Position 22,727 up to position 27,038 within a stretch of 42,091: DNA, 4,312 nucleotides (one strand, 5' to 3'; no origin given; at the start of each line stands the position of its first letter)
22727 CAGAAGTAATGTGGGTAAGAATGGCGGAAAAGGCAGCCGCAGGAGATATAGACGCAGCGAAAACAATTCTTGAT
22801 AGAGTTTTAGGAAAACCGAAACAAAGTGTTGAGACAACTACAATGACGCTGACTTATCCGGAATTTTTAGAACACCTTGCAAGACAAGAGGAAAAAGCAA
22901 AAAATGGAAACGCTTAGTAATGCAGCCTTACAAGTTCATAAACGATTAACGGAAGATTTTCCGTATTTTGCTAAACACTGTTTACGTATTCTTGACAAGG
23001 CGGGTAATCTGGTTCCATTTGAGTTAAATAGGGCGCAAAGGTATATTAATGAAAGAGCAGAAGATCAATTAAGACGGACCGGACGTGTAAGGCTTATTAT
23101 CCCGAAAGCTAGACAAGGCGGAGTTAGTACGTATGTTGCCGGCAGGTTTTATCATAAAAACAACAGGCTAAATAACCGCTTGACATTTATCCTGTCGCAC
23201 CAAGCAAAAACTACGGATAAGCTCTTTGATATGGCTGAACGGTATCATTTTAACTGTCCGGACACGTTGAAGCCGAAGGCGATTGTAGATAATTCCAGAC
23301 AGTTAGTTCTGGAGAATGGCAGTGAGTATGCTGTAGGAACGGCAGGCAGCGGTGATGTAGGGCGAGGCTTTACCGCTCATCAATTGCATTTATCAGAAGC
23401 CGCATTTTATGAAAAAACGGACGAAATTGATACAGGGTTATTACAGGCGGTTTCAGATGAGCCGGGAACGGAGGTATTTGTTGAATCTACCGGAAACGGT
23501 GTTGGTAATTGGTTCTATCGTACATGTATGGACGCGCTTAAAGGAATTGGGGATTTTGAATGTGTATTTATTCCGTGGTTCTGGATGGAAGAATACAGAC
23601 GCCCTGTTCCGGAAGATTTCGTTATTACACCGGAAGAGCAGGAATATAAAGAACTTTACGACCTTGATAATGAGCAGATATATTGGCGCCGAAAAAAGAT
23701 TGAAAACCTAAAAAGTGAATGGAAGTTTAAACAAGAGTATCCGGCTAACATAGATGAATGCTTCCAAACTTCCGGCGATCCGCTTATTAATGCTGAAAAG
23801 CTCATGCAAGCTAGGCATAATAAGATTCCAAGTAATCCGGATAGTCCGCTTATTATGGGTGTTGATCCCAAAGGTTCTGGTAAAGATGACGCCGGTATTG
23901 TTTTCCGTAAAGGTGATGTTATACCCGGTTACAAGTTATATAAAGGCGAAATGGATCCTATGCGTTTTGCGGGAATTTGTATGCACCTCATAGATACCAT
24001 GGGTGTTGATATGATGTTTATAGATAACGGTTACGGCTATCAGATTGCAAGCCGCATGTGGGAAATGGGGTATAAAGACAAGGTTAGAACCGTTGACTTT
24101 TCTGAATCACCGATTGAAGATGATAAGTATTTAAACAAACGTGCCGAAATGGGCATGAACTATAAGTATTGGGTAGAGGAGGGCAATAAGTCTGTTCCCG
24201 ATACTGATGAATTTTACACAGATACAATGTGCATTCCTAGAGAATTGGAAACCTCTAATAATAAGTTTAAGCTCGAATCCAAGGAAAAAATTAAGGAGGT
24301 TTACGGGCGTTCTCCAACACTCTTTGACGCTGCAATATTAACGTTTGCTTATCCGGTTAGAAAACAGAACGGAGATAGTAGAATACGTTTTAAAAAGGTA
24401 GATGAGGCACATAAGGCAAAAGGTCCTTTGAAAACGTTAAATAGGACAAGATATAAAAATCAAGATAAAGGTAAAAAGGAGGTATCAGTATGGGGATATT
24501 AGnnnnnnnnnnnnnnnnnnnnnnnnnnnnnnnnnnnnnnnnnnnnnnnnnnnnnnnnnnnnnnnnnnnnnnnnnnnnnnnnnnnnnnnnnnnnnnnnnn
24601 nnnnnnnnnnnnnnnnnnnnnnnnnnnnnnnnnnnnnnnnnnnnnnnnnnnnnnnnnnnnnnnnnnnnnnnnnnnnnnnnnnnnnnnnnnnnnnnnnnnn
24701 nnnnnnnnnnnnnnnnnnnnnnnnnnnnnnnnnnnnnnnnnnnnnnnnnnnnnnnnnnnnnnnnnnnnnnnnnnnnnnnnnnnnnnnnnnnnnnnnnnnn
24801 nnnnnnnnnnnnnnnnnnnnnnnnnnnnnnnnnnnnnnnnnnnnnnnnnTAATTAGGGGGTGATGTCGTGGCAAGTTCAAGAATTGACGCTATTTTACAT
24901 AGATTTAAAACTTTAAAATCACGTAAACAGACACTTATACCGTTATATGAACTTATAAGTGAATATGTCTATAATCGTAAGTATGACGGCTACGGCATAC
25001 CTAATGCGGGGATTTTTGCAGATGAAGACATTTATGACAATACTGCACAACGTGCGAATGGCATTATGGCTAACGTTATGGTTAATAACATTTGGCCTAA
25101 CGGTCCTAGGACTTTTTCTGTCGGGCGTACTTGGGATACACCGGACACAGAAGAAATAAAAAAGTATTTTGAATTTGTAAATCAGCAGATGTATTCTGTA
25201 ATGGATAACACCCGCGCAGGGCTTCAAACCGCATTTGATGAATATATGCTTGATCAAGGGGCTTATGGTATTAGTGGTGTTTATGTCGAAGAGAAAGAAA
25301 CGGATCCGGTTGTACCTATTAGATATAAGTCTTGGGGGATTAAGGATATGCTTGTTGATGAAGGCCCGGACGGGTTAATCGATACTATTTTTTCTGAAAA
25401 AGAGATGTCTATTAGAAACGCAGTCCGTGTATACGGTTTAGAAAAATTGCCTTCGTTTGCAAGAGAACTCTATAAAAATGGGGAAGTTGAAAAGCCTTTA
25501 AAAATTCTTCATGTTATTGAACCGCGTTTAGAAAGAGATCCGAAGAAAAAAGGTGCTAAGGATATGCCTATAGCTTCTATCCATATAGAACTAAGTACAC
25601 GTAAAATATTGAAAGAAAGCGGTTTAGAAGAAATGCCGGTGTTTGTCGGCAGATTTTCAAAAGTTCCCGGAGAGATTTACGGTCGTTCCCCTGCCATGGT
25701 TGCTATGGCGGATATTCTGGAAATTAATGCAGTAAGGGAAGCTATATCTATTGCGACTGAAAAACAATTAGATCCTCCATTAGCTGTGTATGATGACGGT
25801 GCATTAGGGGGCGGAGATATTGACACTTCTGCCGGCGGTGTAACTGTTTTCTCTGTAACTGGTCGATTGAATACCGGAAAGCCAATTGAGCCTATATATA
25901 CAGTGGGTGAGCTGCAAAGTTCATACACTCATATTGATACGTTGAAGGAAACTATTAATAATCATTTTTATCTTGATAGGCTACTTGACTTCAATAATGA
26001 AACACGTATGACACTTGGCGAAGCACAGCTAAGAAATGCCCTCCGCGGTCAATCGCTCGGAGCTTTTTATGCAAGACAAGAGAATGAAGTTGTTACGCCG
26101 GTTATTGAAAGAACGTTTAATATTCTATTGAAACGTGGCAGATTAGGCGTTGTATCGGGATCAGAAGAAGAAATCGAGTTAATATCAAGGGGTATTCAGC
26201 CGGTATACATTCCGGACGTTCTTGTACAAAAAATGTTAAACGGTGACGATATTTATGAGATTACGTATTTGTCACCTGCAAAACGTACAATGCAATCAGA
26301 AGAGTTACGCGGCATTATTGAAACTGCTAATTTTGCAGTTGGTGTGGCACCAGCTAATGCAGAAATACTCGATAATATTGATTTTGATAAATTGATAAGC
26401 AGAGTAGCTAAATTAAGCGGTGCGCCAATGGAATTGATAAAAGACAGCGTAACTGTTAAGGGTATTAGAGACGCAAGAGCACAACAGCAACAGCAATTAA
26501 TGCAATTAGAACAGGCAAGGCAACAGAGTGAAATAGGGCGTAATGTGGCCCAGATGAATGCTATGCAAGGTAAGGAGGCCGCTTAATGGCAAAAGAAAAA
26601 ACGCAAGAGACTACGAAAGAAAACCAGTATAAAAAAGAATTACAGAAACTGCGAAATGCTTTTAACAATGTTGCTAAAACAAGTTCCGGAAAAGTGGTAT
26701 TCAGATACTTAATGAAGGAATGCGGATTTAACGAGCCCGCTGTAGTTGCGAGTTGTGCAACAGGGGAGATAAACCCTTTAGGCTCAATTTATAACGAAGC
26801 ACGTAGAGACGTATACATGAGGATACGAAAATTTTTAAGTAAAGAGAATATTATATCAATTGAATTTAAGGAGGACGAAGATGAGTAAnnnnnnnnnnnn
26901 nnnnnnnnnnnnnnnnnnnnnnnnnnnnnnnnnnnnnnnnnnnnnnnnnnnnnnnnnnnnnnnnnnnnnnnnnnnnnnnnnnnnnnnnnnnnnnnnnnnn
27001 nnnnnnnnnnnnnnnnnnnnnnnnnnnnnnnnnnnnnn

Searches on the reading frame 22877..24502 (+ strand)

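Call 19: search_protein_families(library=phrogs, proteins=[window:22877-24502:+], max_evalue=0.001)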
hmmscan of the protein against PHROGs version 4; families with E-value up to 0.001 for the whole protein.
window:22877-24502:+ (541 aa): 3 families
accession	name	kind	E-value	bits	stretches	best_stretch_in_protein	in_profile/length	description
phrog_2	-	head and packaging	6e-29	102.4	1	43-507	260-606/807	terminase large subunit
phrog_26724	-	unknown function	4.8e-09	37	1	32-209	17-186/192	-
phrog_5989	-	head and packaging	1.3e-06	28.8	1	27-180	120-265/347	terminase large subunit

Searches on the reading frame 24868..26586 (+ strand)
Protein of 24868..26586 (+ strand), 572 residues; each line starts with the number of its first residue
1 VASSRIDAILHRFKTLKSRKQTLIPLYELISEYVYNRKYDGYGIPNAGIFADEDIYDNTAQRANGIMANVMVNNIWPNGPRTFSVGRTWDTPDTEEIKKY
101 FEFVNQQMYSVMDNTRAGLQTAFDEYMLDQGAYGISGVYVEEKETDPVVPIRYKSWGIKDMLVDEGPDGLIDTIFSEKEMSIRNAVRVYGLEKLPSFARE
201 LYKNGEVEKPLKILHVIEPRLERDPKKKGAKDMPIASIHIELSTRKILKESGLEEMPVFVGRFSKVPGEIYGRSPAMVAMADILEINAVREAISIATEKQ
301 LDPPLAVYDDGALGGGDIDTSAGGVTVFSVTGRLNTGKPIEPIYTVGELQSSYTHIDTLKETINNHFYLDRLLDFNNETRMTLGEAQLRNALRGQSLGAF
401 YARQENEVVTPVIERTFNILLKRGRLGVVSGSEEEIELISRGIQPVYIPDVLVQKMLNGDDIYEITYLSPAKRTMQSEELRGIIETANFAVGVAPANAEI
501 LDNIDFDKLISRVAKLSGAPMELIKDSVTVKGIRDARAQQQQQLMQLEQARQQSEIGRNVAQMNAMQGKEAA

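Call 19: search_protein_families(library=phrogs, proteins=[window:24868-26586:+], max_evalue=0.001)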
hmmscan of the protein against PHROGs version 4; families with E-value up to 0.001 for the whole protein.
window:24868-26586:+ (572 aa): 4 families
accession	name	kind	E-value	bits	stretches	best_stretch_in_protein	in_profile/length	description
phrog_332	-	connector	1.3e-100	338.4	1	1-566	6-547/560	head-tail adaptor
phrog_21643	-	unknown function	1.8e-25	90.6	1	294-562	12-250/268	-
phrog_21528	-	unknown function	4.3e-15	56.8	1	9-226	6-222/224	-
phrog_449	-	connector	9.2e-13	48.5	1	251-561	238-512/520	head-tail adaptor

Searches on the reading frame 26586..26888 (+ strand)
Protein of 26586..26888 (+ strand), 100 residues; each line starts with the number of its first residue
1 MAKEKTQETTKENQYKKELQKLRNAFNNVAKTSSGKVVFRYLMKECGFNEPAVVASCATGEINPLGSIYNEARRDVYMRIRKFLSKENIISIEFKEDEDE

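Call 107: search_protein_families(library=pfam, proteins=[window:26586-26888:+], max_evalue=0.001)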
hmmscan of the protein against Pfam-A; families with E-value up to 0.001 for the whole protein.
window:26586-26888:+ (100 aa): 1 family
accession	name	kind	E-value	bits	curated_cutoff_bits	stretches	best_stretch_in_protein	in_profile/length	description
PF25181.1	Phage_Bbp19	-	0.00012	22.3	25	1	28-84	3-51/61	Bbp19-like phage protein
